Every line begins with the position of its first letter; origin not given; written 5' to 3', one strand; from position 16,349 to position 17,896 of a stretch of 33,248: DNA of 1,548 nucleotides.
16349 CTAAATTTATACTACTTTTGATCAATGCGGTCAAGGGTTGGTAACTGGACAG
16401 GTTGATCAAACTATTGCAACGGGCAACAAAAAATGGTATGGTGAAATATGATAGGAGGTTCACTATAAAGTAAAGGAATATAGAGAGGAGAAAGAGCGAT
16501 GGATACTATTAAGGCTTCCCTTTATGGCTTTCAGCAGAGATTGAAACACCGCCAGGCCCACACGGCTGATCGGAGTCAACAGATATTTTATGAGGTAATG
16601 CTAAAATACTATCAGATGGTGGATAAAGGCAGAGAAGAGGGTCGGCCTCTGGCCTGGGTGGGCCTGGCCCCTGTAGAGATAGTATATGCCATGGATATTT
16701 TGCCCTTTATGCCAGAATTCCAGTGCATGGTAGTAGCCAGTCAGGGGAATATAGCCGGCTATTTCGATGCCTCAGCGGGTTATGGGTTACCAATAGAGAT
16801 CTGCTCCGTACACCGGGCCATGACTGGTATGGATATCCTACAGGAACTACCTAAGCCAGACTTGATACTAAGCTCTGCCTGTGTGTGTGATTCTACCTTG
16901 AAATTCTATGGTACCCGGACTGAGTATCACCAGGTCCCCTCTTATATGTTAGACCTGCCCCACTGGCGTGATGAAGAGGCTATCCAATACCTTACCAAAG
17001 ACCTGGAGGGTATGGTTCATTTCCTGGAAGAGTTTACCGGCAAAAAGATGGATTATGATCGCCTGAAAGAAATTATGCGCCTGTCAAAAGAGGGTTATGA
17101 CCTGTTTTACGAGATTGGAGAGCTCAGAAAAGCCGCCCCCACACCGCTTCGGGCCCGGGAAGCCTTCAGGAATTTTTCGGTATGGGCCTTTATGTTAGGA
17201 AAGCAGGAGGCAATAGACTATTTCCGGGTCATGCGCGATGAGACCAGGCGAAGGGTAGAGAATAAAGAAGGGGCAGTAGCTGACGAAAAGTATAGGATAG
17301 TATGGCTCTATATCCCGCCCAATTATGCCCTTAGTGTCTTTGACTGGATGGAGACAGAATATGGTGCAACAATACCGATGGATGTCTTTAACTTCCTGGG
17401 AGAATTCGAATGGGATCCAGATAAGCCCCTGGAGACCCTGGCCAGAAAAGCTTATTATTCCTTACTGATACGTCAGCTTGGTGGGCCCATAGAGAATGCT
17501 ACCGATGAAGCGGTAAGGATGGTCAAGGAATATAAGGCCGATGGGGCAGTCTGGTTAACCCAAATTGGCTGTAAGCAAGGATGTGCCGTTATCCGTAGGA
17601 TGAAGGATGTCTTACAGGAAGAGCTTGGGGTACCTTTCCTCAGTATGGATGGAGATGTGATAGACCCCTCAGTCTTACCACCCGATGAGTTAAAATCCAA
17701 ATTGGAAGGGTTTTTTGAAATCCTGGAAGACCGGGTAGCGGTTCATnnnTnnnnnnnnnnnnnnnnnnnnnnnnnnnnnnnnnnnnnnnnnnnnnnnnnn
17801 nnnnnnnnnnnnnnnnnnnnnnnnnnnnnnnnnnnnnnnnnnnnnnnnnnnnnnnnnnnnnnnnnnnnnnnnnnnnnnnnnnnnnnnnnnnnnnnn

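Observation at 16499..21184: Translationally coupled run of nucleic-acid repair/processing genes with TGATG overlaps and near-identical N-termini (MKFIAD / MEFIAD)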

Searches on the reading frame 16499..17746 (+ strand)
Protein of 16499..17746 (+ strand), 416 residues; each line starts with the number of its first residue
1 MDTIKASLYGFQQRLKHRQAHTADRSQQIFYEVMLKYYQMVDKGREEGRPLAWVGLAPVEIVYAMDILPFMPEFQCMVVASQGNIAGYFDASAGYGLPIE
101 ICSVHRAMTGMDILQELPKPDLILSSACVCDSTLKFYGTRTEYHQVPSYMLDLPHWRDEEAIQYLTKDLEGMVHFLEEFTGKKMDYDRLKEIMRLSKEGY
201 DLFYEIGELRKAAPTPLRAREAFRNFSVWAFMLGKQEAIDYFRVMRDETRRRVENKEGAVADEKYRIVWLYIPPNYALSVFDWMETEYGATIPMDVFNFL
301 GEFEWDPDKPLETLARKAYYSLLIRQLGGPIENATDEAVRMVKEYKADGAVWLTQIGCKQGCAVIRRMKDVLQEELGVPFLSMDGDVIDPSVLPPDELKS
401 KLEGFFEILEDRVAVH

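Call 9: search_protein_families(library=pfam, proteins=[window:16499-17746:+], max_evalue=0.01)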
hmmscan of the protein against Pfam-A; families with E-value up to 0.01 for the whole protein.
window:16499-17746:+ (416 aa): 1 family
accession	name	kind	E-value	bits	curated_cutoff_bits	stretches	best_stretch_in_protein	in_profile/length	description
PF06050.19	HGD-D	-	1.7e-66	225.5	28.4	1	57-409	4-342/342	2-hydroxyglutaryl-CoA dehydratase, D-component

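Call 11: search_protein_families(library=ncbifam, proteins=[window:16499-17746:+], max_evalue=0.01)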
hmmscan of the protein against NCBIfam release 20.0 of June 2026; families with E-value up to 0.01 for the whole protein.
window:16499-17746:+ (416 aa): 5 families
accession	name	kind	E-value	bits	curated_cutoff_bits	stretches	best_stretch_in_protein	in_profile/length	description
NF052455.1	HyiscapDhHadB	equivalog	2.6e-41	141.6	750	1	26-412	4-397/398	(R)-2-hydroxyisocaproyl-CoA dehydratase subunit alpha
NF040772.1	double_cubane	equivalog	2.3e-22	79.5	350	1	91-409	54-372/372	double-cubane-cluster-containing anaerobic reductase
TIGR02260.1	benz_CoA_red_B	equivalog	5.3e-22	78.1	486.55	1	62-408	45-412/413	benzoyl-CoA reductase subunit B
TIGR03191.1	benz_CoA_bzdO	equivalog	2.3e-18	66.7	448.6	1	37-306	19-300/430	benzoyl-CoA reductase, bzd-type, subunit O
TIGR03190.1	benz_CoA_bzdN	equivalog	3.7e-07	29.3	453.8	1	165-409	136-371/377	benzoyl-CoA reductase, bzd-type, subunit N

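Call 26: find_homologous_proteins(query=window:16499-17746:+, max_evalue=1e-10)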
Query window:16499-17746:+ (416 aa): 53 proteins with E <= 1e-10 among 3667 candidates.
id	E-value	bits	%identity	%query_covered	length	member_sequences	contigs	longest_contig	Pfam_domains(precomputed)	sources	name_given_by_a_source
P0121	1.1e-284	962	100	100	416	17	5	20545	PF06050.20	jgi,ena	-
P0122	8.3e-249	843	85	100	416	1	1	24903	PF06050.20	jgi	-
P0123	6.4e-192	656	66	99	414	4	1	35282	PF06050.20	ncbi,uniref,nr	ncbi:MAG: 2-hydroxyacyl-CoA dehydratase [Candidatus Tectomicrobia bacterium]|uniref:2-hydroxyacyl-Co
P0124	3.7e-184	630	63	97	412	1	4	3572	PF06050.20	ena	-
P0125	4.3e-162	558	99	59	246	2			PF06050.20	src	-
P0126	1.7e-155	536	86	64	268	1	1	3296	PF06050.20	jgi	jgi:benzoyl-CoA reductase/2-hydroxyglutaryl-CoA dehydratase subunit BcrC/BadD/HgdB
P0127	3.1e-147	509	52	99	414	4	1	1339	PF06050.20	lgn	-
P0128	5.2e-144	498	51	100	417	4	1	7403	PF06050.20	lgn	-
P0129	9.5e-140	484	49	99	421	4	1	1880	PF06050.20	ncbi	-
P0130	8.8e-133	461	46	99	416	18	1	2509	PF06050.20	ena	-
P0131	6.7e-132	458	46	100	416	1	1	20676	PF06050.20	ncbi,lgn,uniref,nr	ncbi:MAG: 2-hydroxyacyl-CoA dehydratase [Candidatus Tectomicrobia bacterium]|uniref:2-hydroxyacyl-Co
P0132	1.4e-120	421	47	99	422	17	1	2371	PF06050.20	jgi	-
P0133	4.8e-120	419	44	98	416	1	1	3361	PF06050.20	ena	-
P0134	4.6e-116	406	49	84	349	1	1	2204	PF06050.20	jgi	jgi:benzoyl-CoA reductase/2-hydroxyglutaryl-CoA dehydratase subunit BcrC/BadD/HgdB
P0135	2.5e-112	394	41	99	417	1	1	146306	PF06050.20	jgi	jgi:benzoyl-CoA reductase/2-hydroxyglutaryl-CoA dehydratase subunit BcrC/BadD/HgdB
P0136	1.2e-103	365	44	92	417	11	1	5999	PF06050.20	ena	-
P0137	3.4e-96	341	41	95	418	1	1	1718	PF06050.20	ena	-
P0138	2.2e-89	318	39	95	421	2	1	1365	PF06050.20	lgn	-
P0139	9.3e-83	296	39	92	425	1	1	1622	PF06050.20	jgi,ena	-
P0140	6.8e-82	293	37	93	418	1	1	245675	PF06050.20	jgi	jgi:benzoyl-CoA reductase/2-hydroxyglutaryl-CoA dehydratase subunit BcrC/BadD/HgdB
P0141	1.2e-79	286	37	98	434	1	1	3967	PF06050.20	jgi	jgi:benzoyl-CoA reductase/2-hydroxyglutaryl-CoA dehydratase subunit BcrC/BadD/HgdB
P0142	9.3e-79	283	38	92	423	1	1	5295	PF06050.20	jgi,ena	-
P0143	1.0e-78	283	38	92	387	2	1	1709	PF06050.20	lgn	-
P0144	2.1e-77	279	37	95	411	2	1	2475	PF06050.20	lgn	-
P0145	3.9e-73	265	35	95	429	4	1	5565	PF06050.20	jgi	jgi:benzoyl-CoA reductase/2-hydroxyglutaryl-CoA dehydratase subunit BcrC/BadD/HgdB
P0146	2.6e-72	262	35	95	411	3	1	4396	PF06050.20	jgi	jgi:benzoyl-CoA reductase/2-hydroxyglutaryl-CoA dehydratase subunit BcrC/BadD/HgdB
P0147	1.0e-71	260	35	98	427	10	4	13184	PF06050.20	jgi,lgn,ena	-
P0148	2.3e-71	259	36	96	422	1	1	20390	PF06050.20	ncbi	ncbi:MAG: 2-hydroxyacyl-CoA dehydratase family protein [Pseudomonadota bacterium]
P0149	7.0e-70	254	34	95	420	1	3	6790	PF06050.20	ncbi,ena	-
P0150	9.3e-62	227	32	96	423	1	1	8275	PF06050.20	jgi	-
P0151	1.1e-59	220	35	92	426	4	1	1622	PF06050.20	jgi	-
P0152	8.3e-56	208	34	93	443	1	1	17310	PF06050.20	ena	-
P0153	3.1e-52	196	32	93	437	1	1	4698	PF06050.20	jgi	jgi:benzoyl-CoA reductase/2-hydroxyglutaryl-CoA dehydratase subunit BcrC/BadD/HgdB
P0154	9.5e-52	194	32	94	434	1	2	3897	PF06050.20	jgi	jgi:benzoyl-CoA reductase/2-hydroxyglutaryl-CoA dehydratase subunit BcrC/BadD/HgdB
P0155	1.4e-51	194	31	93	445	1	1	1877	PF06050.20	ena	-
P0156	2.0e-51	193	31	93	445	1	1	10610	PF06050.20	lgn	-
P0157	7.1e-51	191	32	93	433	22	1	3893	PF06050.20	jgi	jgi:benzoyl-CoA reductase/2-hydroxyglutaryl-CoA dehydratase subunit BcrC/BadD/HgdB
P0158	1.3e-50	190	31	90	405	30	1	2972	PF06050.20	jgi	jgi:benzoyl-CoA reductase/2-hydroxyglutaryl-CoA dehydratase subunit BcrC/BadD/HgdB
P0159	2.0e-50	190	32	95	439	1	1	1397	PF06050.20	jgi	jgi:benzoyl-CoA reductase/2-hydroxyglutaryl-CoA dehydratase subunit BcrC/BadD/HgdB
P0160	1.1e-49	187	32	94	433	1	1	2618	PF06050.20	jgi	jgi:benzoyl-CoA reductase/2-hydroxyglutaryl-CoA dehydratase subunit BcrC/BadD/HgdB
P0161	1.2e-49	187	31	84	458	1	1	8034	PF06050.20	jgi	jgi:benzoyl-CoA reductase/2-hydroxyglutaryl-CoA dehydratase subunit BcrC/BadD/HgdB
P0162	2.9e-49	186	32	93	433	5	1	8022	PF06050.20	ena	-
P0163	1.6e-48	184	31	94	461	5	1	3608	PF06050.20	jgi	jgi:benzoyl-CoA reductase/2-hydroxyglutaryl-CoA dehydratase subunit BcrC/BadD/HgdB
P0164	9.7e-48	181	29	94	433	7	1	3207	PF06050.20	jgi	jgi:benzoyl-CoA reductase/2-hydroxyglutaryl-CoA dehydratase subunit BcrC/BadD/HgdB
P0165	1.0e-43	168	30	92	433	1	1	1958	PF06050.20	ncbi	-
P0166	7.9e-42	162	29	86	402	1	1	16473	PF06050.20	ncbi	ncbi:MAG: 2-hydroxyacyl-CoA dehydratase subunit D [Candidatus Hodarchaeota archaeon]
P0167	9.0e-40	155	29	93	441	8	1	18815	PF06050.20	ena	-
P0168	1.0e-39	155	30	85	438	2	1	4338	PF06050.20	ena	-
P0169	8.2e-39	152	36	60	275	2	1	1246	PF06050.20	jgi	jgi:benzoyl-CoA reductase/2-hydroxyglutaryl-CoA dehydratase subunit BcrC/BadD/HgdB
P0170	2.5e-33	133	28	87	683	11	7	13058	PF01869.27,PF06050.20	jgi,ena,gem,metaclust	metaclust:\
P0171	2.9e-32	130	36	61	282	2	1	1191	PF06050.20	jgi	-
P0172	2.4e-31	127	28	81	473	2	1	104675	PF06050.20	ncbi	-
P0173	3.9e-27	113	26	90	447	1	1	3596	PF06050.20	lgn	-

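Call 27: find_encoding_contigs(protein=P0123, flank=7000, max_places=1)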
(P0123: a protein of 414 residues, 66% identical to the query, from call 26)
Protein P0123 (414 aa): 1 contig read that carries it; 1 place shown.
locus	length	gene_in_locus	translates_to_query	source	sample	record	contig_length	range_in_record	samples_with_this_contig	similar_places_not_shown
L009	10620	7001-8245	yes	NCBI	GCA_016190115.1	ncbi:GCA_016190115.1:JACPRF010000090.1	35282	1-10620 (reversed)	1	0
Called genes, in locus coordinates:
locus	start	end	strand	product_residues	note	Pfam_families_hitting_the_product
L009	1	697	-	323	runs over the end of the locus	PF00478:IMPDH (faint), PF03060:NMO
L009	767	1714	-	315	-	PF06050:HGD-D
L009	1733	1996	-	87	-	-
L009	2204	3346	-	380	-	PF06050:HGD-D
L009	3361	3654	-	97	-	-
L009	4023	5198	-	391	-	PF00753:Lactamase_B, PF19583:ODP, PF00258:Flavodoxin_1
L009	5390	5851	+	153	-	-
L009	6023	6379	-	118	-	-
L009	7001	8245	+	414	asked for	PF06050:HGD-D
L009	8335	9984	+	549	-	PF07969:Amidohydro_3, PF01979:Amidohydro_1 (weak)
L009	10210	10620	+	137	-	?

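Call 28: find_encoding_contigs(protein=P0131, flank=7000, max_places=1)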
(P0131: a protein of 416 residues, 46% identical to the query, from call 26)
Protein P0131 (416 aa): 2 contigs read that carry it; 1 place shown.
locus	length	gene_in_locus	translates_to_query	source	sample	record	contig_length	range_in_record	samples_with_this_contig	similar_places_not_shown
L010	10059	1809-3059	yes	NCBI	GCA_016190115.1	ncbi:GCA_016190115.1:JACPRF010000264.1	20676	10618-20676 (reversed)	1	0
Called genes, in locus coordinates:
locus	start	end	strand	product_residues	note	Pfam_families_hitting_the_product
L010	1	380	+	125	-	PF01139:RtcB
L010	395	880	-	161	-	PF08843:AbiEii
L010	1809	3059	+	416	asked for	PF06050:HGD-D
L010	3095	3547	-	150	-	PF05378:Hydant_A_N (weak)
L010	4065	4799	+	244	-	-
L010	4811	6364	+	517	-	PF14224:DUF4331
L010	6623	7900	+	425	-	PF13428:TPR_14 (faint), PF07719:TPR_2 (faint), PF13181:TPR_8 (faint), PF13424:TPR_12 (faint), PF13431:TPR_17 (faint), PF13432:TPR_16 (faint), PF14559:TPR_19 (faint)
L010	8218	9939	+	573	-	-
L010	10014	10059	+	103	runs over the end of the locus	PF25967:RND-MFP_C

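Call 29: find_encoding_contigs(protein=P0135, flank=7000, max_places=1)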
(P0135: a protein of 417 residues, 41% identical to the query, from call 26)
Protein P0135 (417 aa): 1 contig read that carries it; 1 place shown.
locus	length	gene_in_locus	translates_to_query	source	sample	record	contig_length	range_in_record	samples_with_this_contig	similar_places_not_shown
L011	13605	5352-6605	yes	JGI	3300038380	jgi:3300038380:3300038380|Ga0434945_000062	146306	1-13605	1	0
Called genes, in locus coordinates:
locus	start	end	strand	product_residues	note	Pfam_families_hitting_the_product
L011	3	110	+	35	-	?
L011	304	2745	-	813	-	PF01436:NHL (faint), PF24170:Fn3-II_PB4 (faint), PF06739:SBBP (weak), PF21027:Sde0182_C (faint), PF06739:SBBP, PF18911:PKD_4 (weak), PF22352:K319L-like_PKD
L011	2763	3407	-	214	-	PF13483:Lactamase_B_3, PF12706:Lactamase_B_2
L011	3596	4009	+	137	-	PF22381:Staph_reg_Sar_Rot (weak), PF12802:MarR_2, PF01047:MarR, PF13463:HTH_27 (weak)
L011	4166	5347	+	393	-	PF06050:HGD-D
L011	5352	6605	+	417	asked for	PF06050:HGD-D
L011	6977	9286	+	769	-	PF08309:LVIVD, PF17963:Big_9 (weak), PF18911:PKD_4 (weak), PF22352:K319L-like_PKD, PF22352:K319L-like_PKD, PF02010:REJ (weak), PF18911:PKD_4 (weak), PF22352:K319L-like_PKD, +3 more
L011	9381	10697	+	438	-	PF00919:UPF0004, PF04055:Radical_SAM, PF01938:TRAM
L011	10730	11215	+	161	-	PF02577:BFN_dom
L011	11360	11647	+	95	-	PF04892:VanZ-LLP1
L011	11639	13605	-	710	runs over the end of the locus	PF13491:FtsK_4TM, PF17854:FtsK_alpha, PF01580:FtsK_SpoIIIE, PF09397:FtsK_gamma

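Call 38: search_solved_structures(query=window:16499-17746:+, max_evalue=0.001, show_alignments=1)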
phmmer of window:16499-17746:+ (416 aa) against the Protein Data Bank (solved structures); distinct sequences matched with E-value up to 0.001: 6.
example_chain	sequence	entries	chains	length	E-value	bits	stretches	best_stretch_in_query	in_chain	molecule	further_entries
3o3m_A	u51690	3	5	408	1e-31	113.3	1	29-413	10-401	alpha subunit 2-hydroxyisocaproyl-CoA dehydratase | alpha-subunit 2-hydroxyisocaproyl-CoA dehydratase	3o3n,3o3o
8s02_A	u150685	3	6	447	6.7e-18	67.8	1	33-310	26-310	BzdO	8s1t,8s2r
9g87_A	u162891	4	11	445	7.8e-14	54.4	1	45-410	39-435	3-methylbenzoyl-CoA reductase beta subunit MbdO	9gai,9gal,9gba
7yyl_C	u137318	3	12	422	3.4e-10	42.4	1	96-409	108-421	Dehydratase family protein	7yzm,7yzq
6eno_A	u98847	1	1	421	5.3e-10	41.8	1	96-408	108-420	Dehydratase family protein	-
8s02_B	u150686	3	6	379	1.5e-07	33.6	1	167-411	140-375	BzdN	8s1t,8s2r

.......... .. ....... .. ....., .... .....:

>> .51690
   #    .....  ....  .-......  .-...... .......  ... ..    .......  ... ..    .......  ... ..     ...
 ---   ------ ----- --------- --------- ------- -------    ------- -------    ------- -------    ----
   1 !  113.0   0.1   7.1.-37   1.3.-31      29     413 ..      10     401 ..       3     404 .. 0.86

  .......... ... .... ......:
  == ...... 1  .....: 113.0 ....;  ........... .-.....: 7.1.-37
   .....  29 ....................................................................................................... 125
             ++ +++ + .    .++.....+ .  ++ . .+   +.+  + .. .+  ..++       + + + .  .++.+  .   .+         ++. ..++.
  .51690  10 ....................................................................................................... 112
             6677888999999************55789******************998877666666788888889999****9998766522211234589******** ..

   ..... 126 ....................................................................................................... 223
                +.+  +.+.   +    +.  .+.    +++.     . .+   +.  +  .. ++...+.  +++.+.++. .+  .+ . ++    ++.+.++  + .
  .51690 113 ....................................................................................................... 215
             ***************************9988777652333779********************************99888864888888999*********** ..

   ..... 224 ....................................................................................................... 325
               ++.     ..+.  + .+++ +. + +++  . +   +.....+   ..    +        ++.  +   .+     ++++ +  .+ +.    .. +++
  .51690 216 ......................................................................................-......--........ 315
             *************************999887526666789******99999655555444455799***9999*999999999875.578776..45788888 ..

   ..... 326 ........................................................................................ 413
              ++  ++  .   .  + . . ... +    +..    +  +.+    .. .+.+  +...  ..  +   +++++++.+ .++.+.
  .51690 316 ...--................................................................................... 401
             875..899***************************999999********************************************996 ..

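Call 75: search_protein_families(library=padloc, proteins=[window:16499-17746:+], max_evalue=0.01)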
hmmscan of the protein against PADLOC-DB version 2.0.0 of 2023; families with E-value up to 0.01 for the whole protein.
window:16499-17746:+ (416 aa): 0 families

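Call 87: find_encoding_contigs(protein=P0128, flank=6000, max_places=2)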
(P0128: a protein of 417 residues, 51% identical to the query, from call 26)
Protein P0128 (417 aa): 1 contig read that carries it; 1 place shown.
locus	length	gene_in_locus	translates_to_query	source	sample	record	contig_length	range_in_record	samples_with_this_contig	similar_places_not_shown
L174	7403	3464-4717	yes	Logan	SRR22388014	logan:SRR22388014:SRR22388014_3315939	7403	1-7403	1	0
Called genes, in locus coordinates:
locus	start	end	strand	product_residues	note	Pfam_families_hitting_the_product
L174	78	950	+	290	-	PF02896:PEP-utilizers_C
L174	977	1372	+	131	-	PF00391:PEP-utilizers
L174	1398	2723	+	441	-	-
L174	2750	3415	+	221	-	PF02589:LUD_dom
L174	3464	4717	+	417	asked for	PF06050:HGD-D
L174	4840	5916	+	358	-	PF17131:TP_0789-like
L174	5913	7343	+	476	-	-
